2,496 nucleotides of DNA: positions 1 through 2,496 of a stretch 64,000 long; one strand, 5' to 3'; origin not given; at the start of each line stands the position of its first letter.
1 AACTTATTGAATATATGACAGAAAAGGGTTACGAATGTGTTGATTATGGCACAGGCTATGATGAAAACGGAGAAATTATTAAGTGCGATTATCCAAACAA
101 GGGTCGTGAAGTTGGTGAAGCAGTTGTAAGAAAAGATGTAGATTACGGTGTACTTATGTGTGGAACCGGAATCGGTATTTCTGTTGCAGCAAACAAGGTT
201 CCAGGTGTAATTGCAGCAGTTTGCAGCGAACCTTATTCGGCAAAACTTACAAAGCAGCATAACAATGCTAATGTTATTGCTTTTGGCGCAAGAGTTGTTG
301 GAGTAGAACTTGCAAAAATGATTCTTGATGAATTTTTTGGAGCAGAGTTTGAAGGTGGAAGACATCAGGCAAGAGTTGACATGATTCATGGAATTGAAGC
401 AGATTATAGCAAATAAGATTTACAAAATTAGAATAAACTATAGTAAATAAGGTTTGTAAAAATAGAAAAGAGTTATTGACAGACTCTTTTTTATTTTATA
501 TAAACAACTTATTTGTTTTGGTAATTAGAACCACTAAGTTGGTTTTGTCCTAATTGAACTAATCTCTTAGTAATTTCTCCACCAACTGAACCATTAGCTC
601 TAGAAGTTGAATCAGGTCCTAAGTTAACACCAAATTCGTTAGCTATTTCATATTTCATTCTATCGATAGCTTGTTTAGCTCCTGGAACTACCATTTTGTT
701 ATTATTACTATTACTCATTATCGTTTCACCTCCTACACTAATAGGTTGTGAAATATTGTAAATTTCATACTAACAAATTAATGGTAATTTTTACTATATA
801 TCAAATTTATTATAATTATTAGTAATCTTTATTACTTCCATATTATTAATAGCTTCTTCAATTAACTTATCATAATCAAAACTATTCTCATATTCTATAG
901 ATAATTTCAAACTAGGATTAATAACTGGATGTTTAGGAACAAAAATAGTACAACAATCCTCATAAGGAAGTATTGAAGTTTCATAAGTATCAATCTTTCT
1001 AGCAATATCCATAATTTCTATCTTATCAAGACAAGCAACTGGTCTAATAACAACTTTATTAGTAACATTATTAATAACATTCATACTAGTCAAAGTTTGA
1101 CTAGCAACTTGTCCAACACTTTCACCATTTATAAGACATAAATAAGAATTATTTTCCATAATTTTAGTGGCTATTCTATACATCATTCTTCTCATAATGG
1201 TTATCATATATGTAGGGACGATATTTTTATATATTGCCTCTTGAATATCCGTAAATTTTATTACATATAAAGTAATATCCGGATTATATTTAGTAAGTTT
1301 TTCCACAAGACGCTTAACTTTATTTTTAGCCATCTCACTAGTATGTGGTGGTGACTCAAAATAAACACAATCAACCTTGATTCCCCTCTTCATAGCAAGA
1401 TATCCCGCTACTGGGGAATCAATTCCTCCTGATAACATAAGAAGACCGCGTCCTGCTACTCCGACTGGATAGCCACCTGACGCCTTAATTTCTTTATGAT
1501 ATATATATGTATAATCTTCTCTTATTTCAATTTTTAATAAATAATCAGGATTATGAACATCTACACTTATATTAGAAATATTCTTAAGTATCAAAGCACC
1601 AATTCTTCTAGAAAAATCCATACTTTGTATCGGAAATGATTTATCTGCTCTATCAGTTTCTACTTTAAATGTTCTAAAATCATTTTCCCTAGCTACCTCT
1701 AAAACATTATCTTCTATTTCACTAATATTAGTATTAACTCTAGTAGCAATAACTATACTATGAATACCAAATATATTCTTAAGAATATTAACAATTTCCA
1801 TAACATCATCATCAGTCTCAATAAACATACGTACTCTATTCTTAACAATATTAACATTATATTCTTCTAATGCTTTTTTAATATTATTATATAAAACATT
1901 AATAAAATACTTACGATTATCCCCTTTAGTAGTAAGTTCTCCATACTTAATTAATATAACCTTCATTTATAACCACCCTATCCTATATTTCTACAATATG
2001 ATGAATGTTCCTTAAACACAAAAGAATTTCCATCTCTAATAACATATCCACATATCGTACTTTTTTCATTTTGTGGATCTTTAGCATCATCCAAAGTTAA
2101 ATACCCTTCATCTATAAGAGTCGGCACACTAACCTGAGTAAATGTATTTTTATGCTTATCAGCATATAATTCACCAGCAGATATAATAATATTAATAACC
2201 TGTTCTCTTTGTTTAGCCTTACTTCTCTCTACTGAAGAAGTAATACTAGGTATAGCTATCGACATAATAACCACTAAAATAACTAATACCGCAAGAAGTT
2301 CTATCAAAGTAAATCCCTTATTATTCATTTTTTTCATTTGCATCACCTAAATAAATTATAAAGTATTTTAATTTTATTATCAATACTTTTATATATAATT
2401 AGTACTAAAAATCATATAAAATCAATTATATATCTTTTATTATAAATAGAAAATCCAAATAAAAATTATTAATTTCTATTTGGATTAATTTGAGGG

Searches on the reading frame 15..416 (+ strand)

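Call 29: search_protein_families(library=pfam, proteins=[window:15-416:+], max_evalue=0.00001)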
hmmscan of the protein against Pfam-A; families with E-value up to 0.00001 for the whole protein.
window:15-416:+ (133 aa): 1 family
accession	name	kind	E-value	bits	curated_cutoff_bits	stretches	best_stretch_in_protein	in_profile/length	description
PF02502.23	LacAB_rpiB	-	8.4e-46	155.8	24.7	1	2-124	21-138/138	Ribose/Galactose Isomerase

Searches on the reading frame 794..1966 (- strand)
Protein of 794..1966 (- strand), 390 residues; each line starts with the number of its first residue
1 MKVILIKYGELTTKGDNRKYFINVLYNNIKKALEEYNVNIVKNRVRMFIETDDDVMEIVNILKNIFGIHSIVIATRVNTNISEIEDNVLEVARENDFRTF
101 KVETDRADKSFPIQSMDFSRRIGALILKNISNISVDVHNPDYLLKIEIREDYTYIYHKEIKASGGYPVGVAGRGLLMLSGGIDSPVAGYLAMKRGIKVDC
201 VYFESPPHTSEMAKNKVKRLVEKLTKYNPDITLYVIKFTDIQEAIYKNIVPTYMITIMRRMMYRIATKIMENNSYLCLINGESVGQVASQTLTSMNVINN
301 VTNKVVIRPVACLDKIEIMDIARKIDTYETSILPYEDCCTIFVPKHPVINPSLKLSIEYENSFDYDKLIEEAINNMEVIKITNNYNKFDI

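Call 29: search_protein_families(library=pfam, proteins=[window:794-1966:-], max_evalue=0.00001)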
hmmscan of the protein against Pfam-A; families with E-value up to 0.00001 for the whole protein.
window:794-1966:- (390 aa): 3 families
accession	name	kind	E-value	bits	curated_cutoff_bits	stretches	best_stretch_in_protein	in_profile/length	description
PF02568.20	ThiI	-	6.2e-65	218.9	20.5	1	169-359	1-191/197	Thiamine biosynthesis protein (ThiI)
PF22025.1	ThiI_fer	-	7.6e-22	78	25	1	3-71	1-71/72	ThiI ferredoxin-like domain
PF02926.22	THUMP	-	3.2e-17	63.2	20.6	1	79-157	2-83/84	THUMP domain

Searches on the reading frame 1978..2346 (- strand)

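Call 29: search_protein_families(library=pfam, proteins=[window:1978-2346:-], max_evalue=0.00001)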
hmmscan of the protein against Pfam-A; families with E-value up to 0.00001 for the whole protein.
window:1978-2346:- (122 aa): 1 family
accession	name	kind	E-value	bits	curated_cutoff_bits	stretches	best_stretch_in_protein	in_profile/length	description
PF07963.17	N_methyl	-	2.9e-08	33.4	21.2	1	7-32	2-27/27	Prokaryotic N-terminal methylation motif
